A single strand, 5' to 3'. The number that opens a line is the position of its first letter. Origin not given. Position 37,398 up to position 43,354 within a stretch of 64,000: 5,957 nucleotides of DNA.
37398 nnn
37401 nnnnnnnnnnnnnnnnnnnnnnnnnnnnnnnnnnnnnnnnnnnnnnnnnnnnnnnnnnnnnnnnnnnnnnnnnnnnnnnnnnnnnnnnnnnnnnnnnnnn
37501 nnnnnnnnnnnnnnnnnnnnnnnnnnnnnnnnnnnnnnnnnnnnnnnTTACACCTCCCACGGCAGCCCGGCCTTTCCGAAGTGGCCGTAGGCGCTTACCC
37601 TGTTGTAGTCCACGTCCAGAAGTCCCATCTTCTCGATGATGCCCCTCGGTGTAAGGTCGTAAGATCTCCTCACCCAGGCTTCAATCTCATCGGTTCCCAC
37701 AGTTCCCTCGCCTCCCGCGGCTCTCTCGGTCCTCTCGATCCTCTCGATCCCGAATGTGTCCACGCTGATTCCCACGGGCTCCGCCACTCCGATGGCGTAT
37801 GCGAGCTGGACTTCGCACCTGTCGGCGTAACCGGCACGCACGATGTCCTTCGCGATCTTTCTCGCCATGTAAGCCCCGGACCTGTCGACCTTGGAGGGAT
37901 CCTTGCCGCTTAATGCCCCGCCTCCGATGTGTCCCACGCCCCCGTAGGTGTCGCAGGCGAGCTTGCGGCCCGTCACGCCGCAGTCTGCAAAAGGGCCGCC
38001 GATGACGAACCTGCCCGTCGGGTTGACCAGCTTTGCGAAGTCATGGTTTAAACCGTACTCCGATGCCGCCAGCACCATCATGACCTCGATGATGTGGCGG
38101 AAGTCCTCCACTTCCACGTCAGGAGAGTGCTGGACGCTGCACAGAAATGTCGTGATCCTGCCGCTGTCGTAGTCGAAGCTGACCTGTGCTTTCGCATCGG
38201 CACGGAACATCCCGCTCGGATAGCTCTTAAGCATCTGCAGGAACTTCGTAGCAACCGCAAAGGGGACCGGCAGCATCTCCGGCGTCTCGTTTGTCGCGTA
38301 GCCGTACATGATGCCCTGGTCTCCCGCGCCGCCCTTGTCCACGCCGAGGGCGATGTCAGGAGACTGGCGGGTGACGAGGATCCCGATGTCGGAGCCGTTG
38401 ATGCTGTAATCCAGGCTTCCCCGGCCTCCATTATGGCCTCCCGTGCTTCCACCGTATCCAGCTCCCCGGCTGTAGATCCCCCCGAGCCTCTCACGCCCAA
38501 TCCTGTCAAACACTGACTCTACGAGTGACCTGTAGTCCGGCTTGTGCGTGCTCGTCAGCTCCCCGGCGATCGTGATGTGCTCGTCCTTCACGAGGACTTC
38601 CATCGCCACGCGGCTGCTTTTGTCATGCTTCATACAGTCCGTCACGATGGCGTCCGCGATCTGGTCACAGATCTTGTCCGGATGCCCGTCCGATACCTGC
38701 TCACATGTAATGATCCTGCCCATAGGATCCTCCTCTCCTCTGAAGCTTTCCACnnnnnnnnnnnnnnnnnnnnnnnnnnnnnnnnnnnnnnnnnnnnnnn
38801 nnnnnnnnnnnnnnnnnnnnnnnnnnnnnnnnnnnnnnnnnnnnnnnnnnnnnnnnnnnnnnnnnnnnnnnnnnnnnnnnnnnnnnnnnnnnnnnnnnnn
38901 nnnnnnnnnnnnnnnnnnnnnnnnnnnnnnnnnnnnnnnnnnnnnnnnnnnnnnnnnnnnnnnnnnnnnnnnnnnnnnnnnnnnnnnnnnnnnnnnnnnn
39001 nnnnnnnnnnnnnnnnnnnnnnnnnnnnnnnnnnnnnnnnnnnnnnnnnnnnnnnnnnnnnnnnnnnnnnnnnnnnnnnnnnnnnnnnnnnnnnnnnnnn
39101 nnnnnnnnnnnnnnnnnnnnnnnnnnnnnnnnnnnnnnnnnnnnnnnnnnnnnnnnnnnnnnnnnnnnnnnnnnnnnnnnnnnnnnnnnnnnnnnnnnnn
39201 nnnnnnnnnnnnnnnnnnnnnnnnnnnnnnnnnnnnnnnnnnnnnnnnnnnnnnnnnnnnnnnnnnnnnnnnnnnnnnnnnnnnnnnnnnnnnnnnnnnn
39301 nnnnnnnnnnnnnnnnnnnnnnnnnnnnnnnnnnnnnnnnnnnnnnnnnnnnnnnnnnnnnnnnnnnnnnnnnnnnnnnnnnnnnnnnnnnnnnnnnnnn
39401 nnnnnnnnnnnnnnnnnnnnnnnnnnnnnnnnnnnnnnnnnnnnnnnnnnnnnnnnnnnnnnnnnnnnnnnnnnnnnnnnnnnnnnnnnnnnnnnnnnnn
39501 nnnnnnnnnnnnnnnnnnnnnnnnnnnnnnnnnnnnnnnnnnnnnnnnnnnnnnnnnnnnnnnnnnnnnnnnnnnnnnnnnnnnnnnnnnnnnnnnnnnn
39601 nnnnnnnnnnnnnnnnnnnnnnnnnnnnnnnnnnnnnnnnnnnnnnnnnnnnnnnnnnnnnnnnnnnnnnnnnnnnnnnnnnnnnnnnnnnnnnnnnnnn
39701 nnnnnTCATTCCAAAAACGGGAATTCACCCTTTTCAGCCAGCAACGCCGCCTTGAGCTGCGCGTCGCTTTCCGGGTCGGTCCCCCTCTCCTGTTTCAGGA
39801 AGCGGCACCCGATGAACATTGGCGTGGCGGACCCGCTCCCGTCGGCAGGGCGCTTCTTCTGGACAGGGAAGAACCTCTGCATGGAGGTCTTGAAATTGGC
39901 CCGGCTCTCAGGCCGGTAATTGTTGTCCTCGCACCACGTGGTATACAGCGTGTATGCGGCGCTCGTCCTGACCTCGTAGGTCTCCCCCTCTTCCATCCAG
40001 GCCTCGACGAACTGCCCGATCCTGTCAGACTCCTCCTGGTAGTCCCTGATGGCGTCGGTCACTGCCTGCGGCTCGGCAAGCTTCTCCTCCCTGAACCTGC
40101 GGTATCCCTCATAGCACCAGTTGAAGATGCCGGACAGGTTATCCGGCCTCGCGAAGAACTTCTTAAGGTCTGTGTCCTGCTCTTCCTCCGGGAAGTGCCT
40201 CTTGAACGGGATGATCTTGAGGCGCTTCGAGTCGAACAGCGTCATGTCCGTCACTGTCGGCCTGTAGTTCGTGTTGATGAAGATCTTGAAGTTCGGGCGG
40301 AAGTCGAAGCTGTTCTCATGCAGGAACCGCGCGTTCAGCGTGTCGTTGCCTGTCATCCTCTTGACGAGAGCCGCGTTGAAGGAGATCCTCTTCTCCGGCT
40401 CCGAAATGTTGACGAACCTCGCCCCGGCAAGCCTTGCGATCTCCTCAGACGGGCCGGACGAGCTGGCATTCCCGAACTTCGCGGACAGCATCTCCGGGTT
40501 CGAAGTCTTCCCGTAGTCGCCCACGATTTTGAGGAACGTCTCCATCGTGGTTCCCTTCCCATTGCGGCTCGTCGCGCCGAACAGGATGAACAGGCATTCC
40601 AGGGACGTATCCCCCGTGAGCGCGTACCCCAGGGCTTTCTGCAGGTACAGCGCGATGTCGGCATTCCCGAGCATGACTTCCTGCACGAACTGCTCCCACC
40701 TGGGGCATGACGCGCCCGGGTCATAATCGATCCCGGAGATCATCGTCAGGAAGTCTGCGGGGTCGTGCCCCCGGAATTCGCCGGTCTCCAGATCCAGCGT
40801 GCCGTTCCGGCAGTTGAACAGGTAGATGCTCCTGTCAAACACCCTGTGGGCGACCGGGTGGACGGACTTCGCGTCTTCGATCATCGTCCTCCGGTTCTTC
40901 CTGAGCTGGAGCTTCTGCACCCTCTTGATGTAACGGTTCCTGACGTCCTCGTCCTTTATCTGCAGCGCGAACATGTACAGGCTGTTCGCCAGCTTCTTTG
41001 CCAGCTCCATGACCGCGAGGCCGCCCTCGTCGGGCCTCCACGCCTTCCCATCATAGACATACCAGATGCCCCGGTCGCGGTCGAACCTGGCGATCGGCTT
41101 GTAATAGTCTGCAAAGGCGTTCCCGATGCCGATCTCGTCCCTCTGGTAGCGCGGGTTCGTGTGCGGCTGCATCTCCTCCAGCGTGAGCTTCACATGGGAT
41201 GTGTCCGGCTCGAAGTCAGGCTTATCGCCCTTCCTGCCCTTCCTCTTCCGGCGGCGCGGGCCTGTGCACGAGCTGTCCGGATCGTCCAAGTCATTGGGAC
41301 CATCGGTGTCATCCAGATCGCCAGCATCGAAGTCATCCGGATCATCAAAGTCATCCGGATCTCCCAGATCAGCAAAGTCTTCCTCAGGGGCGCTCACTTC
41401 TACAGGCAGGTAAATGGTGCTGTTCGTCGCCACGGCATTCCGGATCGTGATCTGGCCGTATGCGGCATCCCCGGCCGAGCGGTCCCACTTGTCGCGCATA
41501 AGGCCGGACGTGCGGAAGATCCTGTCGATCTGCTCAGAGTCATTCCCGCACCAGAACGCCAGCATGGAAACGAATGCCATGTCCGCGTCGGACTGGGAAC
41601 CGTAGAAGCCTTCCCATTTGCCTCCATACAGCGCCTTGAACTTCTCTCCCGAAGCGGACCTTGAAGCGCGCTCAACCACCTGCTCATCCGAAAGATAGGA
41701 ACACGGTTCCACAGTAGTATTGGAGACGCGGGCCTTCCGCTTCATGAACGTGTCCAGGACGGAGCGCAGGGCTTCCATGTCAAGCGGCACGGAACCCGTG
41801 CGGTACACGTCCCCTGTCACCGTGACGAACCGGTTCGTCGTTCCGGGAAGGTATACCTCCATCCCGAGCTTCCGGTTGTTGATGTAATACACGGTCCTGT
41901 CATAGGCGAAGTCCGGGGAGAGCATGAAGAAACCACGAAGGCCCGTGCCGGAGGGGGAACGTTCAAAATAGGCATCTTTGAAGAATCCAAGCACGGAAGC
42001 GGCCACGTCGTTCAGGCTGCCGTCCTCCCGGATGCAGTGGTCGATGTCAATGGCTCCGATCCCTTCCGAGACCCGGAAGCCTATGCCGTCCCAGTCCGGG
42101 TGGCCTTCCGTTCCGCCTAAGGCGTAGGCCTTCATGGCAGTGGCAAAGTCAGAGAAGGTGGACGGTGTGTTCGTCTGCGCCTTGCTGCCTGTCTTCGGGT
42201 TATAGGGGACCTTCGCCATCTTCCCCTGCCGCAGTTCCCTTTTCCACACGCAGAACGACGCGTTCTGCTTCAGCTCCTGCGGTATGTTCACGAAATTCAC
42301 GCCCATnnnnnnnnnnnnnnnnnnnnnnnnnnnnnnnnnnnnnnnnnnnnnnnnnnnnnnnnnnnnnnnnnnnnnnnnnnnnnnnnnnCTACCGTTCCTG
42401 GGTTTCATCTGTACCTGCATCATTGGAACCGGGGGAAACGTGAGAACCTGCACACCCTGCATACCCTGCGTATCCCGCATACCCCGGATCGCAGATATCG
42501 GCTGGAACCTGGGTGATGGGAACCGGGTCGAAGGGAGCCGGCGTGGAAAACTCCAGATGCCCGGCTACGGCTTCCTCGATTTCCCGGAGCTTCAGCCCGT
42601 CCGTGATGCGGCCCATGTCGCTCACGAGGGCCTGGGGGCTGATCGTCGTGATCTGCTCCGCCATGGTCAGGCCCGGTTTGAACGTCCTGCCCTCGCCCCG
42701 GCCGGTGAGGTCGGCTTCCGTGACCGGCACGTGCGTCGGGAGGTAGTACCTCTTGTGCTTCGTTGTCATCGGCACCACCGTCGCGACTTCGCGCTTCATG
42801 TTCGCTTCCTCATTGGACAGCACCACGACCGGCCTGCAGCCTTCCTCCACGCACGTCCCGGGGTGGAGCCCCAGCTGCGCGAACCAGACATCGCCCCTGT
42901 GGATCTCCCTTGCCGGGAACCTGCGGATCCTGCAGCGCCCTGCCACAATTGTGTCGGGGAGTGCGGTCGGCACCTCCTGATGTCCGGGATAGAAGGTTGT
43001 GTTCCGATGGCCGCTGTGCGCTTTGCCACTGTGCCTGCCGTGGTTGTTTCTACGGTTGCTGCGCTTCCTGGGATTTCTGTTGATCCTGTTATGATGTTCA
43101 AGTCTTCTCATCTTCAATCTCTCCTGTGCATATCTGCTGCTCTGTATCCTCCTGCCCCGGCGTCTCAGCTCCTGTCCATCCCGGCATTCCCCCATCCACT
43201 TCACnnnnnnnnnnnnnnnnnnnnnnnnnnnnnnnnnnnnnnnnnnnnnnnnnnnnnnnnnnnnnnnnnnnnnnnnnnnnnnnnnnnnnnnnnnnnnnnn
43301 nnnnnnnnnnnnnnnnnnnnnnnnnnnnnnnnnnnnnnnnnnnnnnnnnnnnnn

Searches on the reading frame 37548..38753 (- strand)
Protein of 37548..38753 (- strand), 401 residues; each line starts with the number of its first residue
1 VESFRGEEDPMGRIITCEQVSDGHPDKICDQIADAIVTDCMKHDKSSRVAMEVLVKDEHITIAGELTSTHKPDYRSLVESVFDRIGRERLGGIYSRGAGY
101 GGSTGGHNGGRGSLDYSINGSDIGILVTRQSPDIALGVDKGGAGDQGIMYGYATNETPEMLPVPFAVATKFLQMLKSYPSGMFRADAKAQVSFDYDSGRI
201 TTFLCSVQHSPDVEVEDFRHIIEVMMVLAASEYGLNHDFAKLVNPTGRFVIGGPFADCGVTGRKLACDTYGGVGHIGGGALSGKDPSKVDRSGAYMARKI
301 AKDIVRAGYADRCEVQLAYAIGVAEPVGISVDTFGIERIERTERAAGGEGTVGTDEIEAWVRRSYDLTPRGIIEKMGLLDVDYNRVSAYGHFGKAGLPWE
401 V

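Call 22: search_protein_families(library=pfam, proteins=[window:37548-38753:-], max_evalue=0.001)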
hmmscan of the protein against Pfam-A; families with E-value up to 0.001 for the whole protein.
window:37548-38753:- (401 aa): 3 families
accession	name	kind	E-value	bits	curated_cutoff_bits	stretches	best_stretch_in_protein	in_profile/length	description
PF02773.21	S-AdoMet_synt_C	-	9.1e-53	178.3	25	1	251-400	1-137/138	S-adenosylmethionine synthetase, C-terminal domain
PF02772.21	S-AdoMet_synt_M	-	3.7e-24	85.6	29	1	141-249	2-120/120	S-adenosylmethionine synthetase, central domain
PF00438.25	S-AdoMet_synt_N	-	5.5e-23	81.8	33.1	1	14-88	3-77/99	S-adenosylmethionine synthetase, N-terminal domain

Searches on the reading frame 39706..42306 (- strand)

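Call 22: search_protein_families(library=pfam, proteins=[window:39706-42306:-], max_evalue=0.001)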
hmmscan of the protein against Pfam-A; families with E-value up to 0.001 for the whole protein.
window:39706-42306:- (866 aa): 4 families
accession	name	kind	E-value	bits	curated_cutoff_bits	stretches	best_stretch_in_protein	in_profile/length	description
PF08706.16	D5_N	-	2.8e-32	112.5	22.4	1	397-545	3-144/145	D5 N terminal like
PF22763.1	NrS1-1_pol-like_HBD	-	1.5e-28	98.9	27.9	1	238-300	1-63/64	NrS-1 polymerase HBD domain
PF03288.22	Pox_D5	-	2.5e-09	37.9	21.4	1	758-818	1-64/86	Poxvirus D5 protein-like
PF19263.5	DUF5906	-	0.00012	23.1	27.6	1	575-684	1-104/114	Family of unknown function (DUF5906)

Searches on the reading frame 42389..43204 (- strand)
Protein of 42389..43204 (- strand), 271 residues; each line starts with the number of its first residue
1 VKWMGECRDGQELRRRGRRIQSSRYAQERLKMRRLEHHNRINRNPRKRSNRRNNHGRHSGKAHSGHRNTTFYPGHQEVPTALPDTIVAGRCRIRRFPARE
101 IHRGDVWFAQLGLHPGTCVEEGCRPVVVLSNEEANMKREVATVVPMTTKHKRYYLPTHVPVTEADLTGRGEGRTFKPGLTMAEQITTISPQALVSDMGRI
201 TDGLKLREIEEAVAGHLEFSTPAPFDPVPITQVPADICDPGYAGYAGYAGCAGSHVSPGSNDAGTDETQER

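Call 22: search_protein_families(library=pfam, proteins=[window:42389-43204:-], max_evalue=0.001)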
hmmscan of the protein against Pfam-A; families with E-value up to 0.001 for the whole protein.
window:42389-43204:- (271 aa): 1 family
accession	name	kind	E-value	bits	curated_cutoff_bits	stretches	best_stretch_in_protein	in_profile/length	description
PF02452.23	PemK_toxin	-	4.7e-15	56.2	23.1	1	103-213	2-105/109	PemK-like, MazF-like toxin of type II toxin-antitoxin system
